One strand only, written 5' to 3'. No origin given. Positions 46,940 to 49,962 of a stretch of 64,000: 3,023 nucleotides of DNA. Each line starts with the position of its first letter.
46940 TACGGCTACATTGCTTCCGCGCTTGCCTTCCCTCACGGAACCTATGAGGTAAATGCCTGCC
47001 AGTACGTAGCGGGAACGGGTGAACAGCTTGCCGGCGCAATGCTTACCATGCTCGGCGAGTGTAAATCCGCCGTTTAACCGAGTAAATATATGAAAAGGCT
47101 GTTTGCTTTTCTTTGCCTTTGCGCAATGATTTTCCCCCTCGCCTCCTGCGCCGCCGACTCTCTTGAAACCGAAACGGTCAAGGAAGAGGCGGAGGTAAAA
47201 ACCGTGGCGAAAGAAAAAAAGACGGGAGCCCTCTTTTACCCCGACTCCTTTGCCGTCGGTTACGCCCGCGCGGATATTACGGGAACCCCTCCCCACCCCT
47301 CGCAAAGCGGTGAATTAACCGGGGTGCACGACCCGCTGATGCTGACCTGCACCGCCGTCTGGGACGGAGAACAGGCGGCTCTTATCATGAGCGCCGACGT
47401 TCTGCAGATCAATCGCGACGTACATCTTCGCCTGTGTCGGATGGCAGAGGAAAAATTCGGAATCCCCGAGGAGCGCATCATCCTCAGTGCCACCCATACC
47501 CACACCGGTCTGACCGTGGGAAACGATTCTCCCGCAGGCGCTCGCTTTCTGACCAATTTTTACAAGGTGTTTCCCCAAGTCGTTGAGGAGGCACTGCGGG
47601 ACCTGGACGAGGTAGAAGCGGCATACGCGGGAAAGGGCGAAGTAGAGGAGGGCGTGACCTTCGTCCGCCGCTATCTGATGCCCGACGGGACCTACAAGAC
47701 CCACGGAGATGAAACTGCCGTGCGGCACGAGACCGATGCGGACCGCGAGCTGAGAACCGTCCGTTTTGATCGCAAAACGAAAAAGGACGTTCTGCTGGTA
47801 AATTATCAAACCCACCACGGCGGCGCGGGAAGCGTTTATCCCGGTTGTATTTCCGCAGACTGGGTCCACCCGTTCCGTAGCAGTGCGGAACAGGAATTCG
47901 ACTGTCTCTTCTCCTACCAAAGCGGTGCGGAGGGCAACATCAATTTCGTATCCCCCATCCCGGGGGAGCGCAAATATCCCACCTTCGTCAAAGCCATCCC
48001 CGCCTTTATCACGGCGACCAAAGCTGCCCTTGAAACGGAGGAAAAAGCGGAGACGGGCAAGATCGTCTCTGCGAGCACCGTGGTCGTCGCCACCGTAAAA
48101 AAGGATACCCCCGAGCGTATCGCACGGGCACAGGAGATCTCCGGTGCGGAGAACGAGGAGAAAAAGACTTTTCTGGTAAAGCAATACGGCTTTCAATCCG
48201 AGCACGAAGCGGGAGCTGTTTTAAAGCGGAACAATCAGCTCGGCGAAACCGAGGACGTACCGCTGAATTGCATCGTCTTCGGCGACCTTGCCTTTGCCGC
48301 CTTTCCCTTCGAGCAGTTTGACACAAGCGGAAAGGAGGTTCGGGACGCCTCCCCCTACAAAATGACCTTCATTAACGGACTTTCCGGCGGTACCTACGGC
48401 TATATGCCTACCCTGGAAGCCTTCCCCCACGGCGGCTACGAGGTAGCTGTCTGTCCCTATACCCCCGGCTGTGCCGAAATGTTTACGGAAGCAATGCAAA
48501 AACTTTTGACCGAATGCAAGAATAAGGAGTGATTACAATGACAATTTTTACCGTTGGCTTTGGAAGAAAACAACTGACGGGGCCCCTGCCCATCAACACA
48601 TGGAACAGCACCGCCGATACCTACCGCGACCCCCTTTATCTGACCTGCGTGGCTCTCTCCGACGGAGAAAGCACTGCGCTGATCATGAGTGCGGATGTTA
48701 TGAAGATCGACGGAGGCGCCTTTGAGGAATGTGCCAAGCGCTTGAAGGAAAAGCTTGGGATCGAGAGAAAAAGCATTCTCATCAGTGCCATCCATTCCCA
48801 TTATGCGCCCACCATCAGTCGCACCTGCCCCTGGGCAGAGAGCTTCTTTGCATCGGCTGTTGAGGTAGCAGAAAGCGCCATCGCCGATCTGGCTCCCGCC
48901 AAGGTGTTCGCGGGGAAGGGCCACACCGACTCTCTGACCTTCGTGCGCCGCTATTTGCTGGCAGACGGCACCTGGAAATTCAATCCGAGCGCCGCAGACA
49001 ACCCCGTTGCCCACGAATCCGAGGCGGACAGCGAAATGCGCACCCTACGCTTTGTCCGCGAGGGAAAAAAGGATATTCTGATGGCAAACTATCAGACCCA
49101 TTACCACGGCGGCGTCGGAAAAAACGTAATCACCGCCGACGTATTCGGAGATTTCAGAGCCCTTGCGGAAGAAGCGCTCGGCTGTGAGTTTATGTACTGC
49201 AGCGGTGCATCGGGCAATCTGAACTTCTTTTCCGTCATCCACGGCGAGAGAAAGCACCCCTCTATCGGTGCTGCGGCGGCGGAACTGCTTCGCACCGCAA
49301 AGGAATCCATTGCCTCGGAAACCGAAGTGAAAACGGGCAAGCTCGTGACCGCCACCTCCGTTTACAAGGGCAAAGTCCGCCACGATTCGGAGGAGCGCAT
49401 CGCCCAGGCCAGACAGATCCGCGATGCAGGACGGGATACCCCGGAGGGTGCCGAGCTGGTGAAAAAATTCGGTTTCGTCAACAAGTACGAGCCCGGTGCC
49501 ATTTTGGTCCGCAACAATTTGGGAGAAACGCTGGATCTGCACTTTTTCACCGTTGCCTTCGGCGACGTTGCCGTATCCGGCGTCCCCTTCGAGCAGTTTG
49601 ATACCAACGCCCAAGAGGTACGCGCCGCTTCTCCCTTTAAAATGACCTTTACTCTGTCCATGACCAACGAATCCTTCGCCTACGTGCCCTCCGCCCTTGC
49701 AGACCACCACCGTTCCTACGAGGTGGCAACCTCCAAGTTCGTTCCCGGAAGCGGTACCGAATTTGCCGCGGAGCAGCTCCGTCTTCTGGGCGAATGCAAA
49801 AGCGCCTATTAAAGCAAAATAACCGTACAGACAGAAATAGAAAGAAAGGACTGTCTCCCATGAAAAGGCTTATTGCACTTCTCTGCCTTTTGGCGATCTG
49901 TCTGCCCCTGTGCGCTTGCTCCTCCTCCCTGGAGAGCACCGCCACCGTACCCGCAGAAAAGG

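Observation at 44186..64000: Tandem array of at least 13 paralogous genes (12 of them lipoproteins) of a ceramidase-like HxH hydrolase family, running off the window edge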

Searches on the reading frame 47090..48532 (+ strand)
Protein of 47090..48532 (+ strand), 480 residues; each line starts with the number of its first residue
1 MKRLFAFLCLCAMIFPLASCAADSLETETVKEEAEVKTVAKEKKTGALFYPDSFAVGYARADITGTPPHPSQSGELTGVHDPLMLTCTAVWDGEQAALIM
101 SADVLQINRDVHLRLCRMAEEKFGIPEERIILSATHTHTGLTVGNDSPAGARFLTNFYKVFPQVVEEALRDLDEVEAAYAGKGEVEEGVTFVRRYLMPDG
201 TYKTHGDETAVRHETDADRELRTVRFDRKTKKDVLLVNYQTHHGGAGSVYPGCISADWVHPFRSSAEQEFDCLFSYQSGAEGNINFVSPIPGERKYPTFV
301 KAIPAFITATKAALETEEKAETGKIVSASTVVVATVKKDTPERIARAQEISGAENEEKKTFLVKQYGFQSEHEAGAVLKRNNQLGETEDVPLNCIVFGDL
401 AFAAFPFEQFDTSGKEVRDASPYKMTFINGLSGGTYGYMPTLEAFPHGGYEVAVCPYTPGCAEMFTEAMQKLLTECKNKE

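Call 4: search_protein_families(library=pfam, proteins=[window:47090-48532:+], max_evalue=1)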
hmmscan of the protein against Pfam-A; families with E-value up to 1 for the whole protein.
window:47090-48532:+ (480 aa): 3 families
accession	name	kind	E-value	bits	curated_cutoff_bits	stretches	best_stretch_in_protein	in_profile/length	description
PF04734.18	Ceramidase_alk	-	9.7e-05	21.6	32.1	1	54-246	1-206/509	Neutral/alkaline non-lysosomal ceramidase, N-terminal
PF09843.14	DUF2070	-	0.15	10.8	30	1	106-180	445-518/561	Predicted membrane protein (DUF2070)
PF00336.23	DNA_pol_viral_C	-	0.21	11.3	22.4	1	111-169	80-139/241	DNA polymerase (viral) C-terminal domain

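Call 5: search_protein_families(library=ncbifam, proteins=[window:47090-48532:+], max_evalue=1)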
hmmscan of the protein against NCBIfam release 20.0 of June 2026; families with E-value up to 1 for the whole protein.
window:47090-48532:+ (480 aa): 0 families

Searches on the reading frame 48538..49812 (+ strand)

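Call 4: search_protein_families(library=pfam, proteins=[window:48538-49812:+], max_evalue=1)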
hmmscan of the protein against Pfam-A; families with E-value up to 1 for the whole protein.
window:48538-49812:+ (424 aa): 2 families
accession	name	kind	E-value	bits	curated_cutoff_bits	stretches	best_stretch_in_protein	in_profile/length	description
PF04734.18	Ceramidase_alk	-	0.0039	16.4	32.1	1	43-195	48-210/509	Neutral/alkaline non-lysosomal ceramidase, N-terminal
PF09802.14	Sec66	-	0.32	11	22.1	0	247-294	69-116/180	Preprotein translocase subunit Sec66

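Call 5: search_protein_families(library=ncbifam, proteins=[window:48538-49812:+], max_evalue=1)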
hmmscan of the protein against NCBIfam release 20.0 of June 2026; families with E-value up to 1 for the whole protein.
window:48538-49812:+ (424 aa): 0 families
